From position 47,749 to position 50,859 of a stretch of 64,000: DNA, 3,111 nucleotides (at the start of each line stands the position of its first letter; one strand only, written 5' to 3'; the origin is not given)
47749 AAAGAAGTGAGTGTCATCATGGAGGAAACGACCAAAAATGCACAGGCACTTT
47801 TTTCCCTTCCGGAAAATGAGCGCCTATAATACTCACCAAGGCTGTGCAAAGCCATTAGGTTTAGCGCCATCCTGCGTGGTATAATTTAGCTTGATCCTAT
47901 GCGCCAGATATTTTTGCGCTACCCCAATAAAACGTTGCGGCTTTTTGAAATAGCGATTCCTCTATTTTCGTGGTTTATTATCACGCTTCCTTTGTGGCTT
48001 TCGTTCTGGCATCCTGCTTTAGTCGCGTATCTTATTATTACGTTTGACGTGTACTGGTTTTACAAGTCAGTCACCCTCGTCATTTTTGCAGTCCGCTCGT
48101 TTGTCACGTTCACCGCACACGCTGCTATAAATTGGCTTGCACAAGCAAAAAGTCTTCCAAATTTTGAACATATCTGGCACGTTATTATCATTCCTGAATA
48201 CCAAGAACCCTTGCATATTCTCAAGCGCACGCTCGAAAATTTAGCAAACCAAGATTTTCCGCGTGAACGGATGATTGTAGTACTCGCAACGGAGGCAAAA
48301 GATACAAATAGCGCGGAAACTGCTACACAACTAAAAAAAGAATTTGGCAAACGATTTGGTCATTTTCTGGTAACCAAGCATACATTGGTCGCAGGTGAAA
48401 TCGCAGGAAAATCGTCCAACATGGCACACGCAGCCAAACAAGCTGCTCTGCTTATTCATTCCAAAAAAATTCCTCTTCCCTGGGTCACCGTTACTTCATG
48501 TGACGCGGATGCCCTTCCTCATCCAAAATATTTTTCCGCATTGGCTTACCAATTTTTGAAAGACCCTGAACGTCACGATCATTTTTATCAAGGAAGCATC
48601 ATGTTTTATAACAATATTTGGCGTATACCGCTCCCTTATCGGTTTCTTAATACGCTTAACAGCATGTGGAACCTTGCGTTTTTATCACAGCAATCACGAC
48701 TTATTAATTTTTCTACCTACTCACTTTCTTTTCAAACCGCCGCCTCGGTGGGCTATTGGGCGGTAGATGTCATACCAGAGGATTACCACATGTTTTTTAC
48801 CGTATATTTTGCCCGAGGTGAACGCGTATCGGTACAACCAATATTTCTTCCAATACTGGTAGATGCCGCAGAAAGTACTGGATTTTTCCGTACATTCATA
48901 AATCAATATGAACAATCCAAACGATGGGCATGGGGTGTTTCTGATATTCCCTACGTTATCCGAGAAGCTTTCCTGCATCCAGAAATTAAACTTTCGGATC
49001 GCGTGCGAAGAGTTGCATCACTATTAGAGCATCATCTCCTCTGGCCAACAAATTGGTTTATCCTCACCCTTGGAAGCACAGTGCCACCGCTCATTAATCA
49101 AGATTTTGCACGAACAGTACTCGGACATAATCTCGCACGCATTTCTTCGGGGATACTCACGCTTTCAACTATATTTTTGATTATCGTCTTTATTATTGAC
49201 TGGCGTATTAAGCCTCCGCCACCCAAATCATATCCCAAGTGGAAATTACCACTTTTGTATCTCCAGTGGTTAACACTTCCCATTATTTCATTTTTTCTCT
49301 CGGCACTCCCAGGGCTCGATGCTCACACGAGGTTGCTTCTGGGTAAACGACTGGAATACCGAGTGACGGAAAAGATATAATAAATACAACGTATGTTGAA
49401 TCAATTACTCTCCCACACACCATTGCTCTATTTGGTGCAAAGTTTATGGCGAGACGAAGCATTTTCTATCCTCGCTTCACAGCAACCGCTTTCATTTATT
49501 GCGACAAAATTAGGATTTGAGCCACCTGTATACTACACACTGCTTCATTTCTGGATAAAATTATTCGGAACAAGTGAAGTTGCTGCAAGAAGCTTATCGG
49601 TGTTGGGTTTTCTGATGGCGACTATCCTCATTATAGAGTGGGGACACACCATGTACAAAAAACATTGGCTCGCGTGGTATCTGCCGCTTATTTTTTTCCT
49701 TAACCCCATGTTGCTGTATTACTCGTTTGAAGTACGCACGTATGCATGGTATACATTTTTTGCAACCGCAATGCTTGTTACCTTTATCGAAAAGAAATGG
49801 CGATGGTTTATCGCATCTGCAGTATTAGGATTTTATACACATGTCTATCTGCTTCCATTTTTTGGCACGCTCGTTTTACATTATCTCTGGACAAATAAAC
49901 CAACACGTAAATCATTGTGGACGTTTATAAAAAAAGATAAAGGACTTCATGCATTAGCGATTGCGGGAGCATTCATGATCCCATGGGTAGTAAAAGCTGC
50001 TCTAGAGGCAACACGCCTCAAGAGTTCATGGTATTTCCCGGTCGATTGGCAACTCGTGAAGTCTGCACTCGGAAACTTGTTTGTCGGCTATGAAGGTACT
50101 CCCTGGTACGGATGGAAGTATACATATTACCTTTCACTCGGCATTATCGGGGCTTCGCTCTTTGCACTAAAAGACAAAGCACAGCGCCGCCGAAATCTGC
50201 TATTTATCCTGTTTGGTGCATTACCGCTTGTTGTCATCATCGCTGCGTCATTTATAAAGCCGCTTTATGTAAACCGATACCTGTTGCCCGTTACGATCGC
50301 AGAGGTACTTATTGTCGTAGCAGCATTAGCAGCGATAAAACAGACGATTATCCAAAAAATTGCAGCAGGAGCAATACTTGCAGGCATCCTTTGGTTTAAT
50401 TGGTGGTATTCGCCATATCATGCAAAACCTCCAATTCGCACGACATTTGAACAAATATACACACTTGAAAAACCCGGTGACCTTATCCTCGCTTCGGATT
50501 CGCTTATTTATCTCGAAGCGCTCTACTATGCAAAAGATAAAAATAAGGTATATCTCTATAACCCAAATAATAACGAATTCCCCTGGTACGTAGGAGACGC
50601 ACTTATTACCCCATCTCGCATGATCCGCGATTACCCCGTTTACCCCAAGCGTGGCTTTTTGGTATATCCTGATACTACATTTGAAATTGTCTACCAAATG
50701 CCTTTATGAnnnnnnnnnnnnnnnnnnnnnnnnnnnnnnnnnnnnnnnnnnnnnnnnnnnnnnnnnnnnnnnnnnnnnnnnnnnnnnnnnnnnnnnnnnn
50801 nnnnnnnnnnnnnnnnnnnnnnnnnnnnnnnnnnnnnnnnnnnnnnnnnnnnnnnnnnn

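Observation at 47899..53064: Polyprenyl-phosphate-based surface glycan cluster: processive GT2 synthase, GT-C transferase, WecA/MraY-like GT4 and UbiA-like transferase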

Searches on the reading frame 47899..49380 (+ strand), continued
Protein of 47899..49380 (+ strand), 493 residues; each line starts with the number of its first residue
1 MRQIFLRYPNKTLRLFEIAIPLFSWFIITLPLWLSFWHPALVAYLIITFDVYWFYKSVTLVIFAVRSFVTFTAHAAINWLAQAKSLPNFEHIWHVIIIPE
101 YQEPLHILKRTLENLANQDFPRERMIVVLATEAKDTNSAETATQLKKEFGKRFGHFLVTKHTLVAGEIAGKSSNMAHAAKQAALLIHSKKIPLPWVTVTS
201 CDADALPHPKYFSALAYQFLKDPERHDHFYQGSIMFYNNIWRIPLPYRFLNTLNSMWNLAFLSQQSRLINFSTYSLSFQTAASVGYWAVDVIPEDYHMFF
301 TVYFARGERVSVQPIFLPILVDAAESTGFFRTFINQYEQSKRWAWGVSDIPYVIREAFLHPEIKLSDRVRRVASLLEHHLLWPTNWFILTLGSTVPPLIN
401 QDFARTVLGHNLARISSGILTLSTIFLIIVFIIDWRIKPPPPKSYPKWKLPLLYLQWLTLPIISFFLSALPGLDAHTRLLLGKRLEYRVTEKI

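Call 74: find_encoding_contigs(protein=P0247, flank=8000, max_places=1)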
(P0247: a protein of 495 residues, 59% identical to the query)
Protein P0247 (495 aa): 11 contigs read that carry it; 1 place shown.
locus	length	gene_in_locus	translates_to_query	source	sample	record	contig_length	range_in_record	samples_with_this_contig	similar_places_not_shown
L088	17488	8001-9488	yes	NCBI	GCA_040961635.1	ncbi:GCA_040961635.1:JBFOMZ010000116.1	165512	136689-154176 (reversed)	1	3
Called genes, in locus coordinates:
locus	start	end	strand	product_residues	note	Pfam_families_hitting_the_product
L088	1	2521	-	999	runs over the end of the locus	PF00580:UvrD-helicase, PF13245:AAA_19, PF13604:AAA_30 (faint), PF21445:ADDB_N (weak), PF13361:UvrD_C, PF13538:UvrD_C_2 (faint), PF12705:PDDEXK_1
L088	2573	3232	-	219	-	-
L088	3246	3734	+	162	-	PF00293:NUDIX, PF14815:NUDIX_4 (faint)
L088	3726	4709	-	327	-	PF02646:RmuC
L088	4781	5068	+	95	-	-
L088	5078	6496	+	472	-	PF00133:tRNA-synt_1, PF09334:tRNA-synt_1g, PF00133:tRNA-synt_1, PF01406:tRNA-synt_1e (weak)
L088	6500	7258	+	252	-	PF01026:TatD_DNase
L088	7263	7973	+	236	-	PF00535:Glycos_transf_2, PF10111:Glyco_tranf_2_2, PF13641:Glyco_tranf_2_3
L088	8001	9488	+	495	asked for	PF13632:Glyco_trans_2_3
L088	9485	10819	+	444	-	PF13231:PMT_2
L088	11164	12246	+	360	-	PF00953:Glycos_transf_4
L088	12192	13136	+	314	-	PF01040:UbiA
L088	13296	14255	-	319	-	PF08308:PEGA, PF08239:SH3_3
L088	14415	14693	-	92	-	PF09851:SHOCT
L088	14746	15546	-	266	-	PF00089:Trypsin, PF10459:Peptidase_S46 (faint), PF13365:Trypsin_2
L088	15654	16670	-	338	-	PF00512:HisKA, PF02518:HATPase_c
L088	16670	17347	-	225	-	PF00072:Response_reg, PF23198:PDE8A_N (faint), PF00486:Trans_reg_C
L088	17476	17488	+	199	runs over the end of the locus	PF01551:Peptidase_M23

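Call 75: search_protein_families(library=ncbifam, proteins=[P0340, P0353, P0358, P0367, P0373, P0391, P0442, P0446, P0472, P0478], max_evalue=0.001)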
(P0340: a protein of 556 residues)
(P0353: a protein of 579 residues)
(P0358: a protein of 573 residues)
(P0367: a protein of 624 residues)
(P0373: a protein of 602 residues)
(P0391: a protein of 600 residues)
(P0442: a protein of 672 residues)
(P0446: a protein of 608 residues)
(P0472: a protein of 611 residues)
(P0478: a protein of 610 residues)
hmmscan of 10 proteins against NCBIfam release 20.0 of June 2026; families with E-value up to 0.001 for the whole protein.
P0340 (556 aa): 0 families

P0353 (579 aa): 0 families

P0358 (573 aa): 0 families

P0367 (624 aa): 0 families

P0373 (602 aa): 0 families

P0391 (600 aa): 0 families

P0442 (672 aa): 2 families
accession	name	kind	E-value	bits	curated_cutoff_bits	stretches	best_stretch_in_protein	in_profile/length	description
TIGR04256.1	GxxExxY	subfamily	3.9e-31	107.8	35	1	204-318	1-116/116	GxxExxY protein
TIGR03937.1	PgaC_IcaA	equivalog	4e-05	22.7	422.3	1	426-496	210-272/407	poly-beta-1,6-N-acetyl-D-glucosamine synthase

P0446 (608 aa): 0 families

P0472 (611 aa): 0 families

P0478 (610 aa): 0 families

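Call 76: list_cluster_members(proteins=[P0342, P0353, P0358, P0367, P0373, P0391, P0446, P0472, P0478, P0487])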
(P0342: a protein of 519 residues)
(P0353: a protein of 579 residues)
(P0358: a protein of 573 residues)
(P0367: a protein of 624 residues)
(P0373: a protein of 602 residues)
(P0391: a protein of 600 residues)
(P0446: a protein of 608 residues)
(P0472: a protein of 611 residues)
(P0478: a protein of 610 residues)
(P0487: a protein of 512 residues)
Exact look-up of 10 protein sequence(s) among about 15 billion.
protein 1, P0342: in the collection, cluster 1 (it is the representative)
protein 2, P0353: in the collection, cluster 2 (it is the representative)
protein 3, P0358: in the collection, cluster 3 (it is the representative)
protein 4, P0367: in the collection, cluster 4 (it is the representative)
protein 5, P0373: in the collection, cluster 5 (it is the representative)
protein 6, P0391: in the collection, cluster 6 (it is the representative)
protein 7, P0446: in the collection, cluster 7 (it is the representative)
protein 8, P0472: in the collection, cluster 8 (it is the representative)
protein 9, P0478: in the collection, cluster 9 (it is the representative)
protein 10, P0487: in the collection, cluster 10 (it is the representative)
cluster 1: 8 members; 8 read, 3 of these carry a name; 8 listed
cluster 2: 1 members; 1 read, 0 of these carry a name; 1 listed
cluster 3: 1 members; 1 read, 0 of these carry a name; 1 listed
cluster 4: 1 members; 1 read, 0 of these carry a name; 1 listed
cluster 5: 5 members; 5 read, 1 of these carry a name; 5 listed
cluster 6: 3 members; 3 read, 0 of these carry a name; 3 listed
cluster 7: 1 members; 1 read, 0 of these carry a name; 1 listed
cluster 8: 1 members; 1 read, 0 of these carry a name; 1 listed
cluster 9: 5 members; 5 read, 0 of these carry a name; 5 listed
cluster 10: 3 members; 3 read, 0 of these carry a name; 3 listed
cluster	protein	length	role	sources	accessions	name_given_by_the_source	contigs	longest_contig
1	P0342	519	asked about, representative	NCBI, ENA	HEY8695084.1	MAG TPA: glycosyltransferase family 2 protein [Chloroflexota bacterium]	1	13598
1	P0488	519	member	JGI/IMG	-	hypothetical protein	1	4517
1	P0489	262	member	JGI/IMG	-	hypothetical protein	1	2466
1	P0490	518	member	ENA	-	-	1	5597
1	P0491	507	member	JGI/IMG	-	-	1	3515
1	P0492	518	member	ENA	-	-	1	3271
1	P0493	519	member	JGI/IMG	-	-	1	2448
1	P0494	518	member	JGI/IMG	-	-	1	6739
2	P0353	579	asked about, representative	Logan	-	-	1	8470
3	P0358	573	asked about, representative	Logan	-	-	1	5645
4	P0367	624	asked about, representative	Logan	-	-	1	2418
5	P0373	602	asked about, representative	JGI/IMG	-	-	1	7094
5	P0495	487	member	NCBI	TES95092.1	glycosyltransferase family 2 protein, partial [Patescibacteria group bacterium]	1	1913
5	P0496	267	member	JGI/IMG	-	-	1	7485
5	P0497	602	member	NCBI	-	-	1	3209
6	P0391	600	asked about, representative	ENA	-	-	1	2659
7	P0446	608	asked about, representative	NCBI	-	-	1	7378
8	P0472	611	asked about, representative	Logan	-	-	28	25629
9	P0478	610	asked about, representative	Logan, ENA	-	-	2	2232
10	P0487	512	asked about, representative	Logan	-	-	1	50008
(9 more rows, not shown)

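Call 80: find_related_loci(query=A5, collection=metagenome_contigs, flank=8000)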
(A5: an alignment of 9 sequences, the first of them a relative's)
Query A5 (519 aa) in metagenome_contigs; peptide patterns used: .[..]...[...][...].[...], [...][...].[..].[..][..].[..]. (x = any residue, [..] = any of these).
600 stretches matched a pattern (row limit reached: there are more); 581 encode a relative of the query (tblastn E <= 1e-3); the best 80 are kept; 80 distinct loci.
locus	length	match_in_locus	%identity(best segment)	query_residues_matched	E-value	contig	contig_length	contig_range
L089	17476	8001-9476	69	11-505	0e+0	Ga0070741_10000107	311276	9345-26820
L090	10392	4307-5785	45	8-496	4e-141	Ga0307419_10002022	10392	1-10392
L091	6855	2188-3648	46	10-494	1e-138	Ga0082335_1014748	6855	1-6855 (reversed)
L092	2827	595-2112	45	16-507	1e-145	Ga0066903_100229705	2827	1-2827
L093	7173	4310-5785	44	8-495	5e-138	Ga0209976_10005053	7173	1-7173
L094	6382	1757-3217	46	10-494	1e-137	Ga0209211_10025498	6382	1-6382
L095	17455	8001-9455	46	13-494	1e-137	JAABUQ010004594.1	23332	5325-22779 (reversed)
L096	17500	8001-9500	44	8-503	6e-137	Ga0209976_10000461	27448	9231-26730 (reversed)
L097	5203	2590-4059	43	8-494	5e-137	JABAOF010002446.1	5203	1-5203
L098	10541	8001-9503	42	1-496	7e-136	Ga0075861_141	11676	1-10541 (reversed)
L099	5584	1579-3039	46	16-498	7e-136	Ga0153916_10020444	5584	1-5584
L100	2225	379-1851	43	8-494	4e-144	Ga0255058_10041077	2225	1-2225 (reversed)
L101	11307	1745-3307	45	11-514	7e-135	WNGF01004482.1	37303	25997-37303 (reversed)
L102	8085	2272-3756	43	11-501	1e-134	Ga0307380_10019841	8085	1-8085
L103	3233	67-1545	42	8-494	3e-139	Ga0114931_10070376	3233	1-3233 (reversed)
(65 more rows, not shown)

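Call 85: search_protein_families(library=pfam, proteins=[L084:9499-11001:+, L078:4337-5704:+, L088:7263-7973:+, L080:6766-7968:+], max_evalue=0.001)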
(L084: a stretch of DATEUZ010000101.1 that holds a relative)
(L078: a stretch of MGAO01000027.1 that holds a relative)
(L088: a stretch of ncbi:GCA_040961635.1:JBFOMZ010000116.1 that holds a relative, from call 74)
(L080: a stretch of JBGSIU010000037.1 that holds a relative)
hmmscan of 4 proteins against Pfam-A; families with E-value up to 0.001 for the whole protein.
L084:9499-11001:+ (500 aa): 0 families

L078:4337-5704:+ (455 aa): 0 families

L088:7263-7973:+ (236 aa): 5 families
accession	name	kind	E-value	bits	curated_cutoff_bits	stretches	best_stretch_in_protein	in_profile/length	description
PF00535.33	Glycos_transf_2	-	1.6e-30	106.7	23.3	1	4-126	1-127/168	Glycosyl transferase family 2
PF10111.15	Glyco_tranf_2_2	-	4.1e-13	49.9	27.3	1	4-188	1-205/276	Glycosyltransferase like family 2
PF13641.12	Glyco_tranf_2_3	-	1.6e-11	45.1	27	1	3-198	3-211/230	Glycosyltransferase like family 2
PF13632.12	Glyco_trans_2_3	-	2.8e-06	27.7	27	1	80-193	1-117/198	Glycosyl transferase family group 2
PF13506.12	Glyco_transf_21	-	3.7e-05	23.7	21.7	1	71-201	24-157/174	Glycosyl transferase family 21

L080:6766-7968:+ (400 aa): 6 families
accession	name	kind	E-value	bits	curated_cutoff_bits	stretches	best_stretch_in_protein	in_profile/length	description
PF00534.26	Glycos_transf_1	-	3e-34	118.5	26.4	1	210-374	3-169/172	Glycosyl transferases group 1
PF13692.12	Glyco_trans_1_4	-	1.9e-28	100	27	1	222-363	1-142/142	Glycosyl transferases group 1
PF13439.12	Glyco_transf_4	-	7.4e-22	78.6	28.5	1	22-201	3-169/170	Glycosyltransferase Family 4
PF13579.12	Glyco_trans_4_4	-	4.3e-09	37.3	29.7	1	22-194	2-155/158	Glycosyl transferase 4-like domain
PF20706.3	GT4-conflict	-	1.3e-08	34.7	26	1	216-340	192-323/385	Family 4 Glycosyltransferase in conflict systems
PF13477.12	Glyco_trans_4_2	-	1.4e-06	29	23.4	1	87-153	57-125/139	Glycosyl transferase 4-like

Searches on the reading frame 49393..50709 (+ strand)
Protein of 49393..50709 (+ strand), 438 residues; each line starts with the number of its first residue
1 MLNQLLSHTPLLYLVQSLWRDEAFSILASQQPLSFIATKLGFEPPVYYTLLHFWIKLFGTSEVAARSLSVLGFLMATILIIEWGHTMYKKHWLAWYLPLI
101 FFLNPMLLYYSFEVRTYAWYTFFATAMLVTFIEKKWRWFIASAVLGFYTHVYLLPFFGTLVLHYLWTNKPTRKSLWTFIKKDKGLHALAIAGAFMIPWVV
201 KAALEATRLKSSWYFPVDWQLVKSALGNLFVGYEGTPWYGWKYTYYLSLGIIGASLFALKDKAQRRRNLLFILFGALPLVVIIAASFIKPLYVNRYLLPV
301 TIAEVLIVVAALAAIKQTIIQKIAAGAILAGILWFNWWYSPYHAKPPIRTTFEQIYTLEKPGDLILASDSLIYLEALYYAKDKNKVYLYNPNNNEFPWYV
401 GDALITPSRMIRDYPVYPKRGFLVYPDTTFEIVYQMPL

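Call 3: search_protein_families(library=pfam, proteins=[window:49393-50709:+], max_evalue=0.01)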
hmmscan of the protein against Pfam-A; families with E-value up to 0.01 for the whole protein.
window:49393-50709:+ (438 aa): 0 families

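Call 4: search_protein_families(library=ncbifam, proteins=[window:49393-50709:+], max_evalue=0.01)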
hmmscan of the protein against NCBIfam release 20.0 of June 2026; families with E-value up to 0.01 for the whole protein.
window:49393-50709:+ (438 aa): 0 families

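Call 8: search_solved_structures(query=window:49393-50709:+, max_evalue=1, show_alignments=2)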
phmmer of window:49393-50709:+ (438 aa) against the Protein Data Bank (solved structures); distinct sequences matched with E-value up to 1: 3.
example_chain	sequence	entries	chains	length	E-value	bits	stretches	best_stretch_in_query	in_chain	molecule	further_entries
8iha_A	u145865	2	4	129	0.086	15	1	130-208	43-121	Polyketide cyclase / dehydrase and lipid transport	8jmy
1o6w_A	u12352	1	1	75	0.39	12.8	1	351-400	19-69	PRE-MRNA PROCESSING PROTEIN PRP40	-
7e4n_A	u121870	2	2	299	0.76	11.8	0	182-225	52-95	Sat1646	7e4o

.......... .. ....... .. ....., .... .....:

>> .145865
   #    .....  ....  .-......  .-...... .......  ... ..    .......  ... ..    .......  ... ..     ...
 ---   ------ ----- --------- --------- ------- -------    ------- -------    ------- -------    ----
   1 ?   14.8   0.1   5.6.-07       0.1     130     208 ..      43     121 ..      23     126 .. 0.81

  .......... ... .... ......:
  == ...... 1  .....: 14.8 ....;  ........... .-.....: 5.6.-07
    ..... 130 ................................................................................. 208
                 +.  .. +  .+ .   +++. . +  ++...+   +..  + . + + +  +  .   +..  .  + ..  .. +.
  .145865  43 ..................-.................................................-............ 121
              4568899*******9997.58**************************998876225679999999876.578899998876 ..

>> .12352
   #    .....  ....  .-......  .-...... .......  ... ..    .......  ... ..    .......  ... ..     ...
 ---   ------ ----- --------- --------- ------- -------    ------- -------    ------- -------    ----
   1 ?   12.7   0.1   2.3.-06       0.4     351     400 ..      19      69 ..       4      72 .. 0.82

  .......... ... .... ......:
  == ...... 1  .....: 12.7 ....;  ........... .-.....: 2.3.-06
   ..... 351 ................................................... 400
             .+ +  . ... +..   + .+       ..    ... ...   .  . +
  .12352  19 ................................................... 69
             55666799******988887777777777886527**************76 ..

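Call 11: find_homologous_proteins(query=window:49393-50709:+)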
Query window:49393-50709:+ (438 aa): 661 proteins with E <= 0.001 among 8000 candidates; the best 120 are listed.
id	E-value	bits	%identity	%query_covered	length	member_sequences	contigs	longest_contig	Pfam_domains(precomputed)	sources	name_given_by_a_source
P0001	8.2e-288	973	98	100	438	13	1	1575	-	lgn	-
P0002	3.0e-213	727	70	100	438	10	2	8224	-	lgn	-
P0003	2.4e-210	717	69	100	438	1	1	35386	-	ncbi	-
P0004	2.1e-207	708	68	100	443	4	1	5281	-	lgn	-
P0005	1.6e-200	685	67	100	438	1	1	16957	-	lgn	-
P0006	1.6e-200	685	67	100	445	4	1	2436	-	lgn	-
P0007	2.1e-200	685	66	100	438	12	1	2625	-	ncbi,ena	ncbi:MAG: hypothetical protein AAB960_02035 [Patescibacteria group bacterium]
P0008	2.0e-199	681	65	100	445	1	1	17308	-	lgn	-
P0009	2.3e-199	681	66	100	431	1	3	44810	-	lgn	-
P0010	3.5e-197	674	66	100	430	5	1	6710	-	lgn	-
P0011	1.1e-196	672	64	100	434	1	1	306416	-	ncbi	-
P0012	1.4e-196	672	64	100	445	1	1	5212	-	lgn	-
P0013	5.9e-195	667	65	100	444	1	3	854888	-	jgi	-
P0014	6.4e-195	667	63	100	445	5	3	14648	-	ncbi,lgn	-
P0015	1.1e-194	666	65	100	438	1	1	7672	-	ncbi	-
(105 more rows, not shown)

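Call 34: predict_structure(alignment_id=A1)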
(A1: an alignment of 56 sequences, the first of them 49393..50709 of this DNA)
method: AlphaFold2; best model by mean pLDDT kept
length: 438 residues; sequences in the alignment: 56
mean_pLDDT: 91.9   pTM: 0.90
mean pLDDT of the five models: 91.9, 91.7, 90.5, 89.4, 89.0
residues with pLDDT >= 90: 321; 70-90: 111; 50-70: 6; < 50: 0
segments of 3 or more residues with pLDDT < 50: none
pLDDT, mean of each block of 10 residues (from residue 1): 84 87 92 87 88 96 94 98 94 97 95 94 98 97 97 96 90 83 95 95 81 75 92 77 94 97 94 97 89 92 98 96 97 91 87 95 94 93 94 83 85 94 95 91
secondary structure, 60 per line:
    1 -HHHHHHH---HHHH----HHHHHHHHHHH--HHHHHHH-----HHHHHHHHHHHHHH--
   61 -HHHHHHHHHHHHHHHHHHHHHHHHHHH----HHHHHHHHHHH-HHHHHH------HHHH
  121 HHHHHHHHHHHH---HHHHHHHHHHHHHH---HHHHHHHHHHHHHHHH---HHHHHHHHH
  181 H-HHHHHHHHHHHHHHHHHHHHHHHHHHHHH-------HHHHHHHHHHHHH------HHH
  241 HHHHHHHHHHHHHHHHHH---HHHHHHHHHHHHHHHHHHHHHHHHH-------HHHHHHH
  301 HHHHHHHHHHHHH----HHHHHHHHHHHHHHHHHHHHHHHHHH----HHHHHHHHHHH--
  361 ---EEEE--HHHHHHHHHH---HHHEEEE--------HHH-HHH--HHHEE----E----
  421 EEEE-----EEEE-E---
elements in order: H2-8 H12-15 H20-30 H33-39 H45-58 H62-88 H93-103 H105-110 H117-132 H136-149 H153-168 H172-181 H183-211 H219-231 H238-258 H262-286 H294-313 H318-343 H348-358 E364-367 H370-379 E386-389 E421-424 E430-433

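Call 38: search_protein_families(library=pfam, alignment_id=A1, max_evalue=0.01)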
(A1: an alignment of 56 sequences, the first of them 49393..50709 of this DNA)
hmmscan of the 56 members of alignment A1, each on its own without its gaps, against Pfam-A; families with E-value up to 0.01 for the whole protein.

A. member 1, window:49393-50709:+ (438 aa): 0 families

B. families by the number of members that match (of 56 scanned): 4 families
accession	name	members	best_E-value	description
PF13231.12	PMT_2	10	1.6e-06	Dolichyl-phosphate-mannose-protein mannosyltransferase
PF14897.12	EpsG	2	0.00018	EpsG family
PF14264.12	Glucos_trans_II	1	0.00099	Glucosyl transferase GtrII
PF17534.7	DUF5453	1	0.0021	Family of unknown function (DUF5453)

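Call 51: search_solved_structures(query=A1, max_evalue=1, show_alignments=2)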
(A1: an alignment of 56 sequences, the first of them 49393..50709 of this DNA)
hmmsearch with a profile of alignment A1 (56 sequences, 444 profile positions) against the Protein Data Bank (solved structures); distinct sequences matched with E-value up to 1: 0.
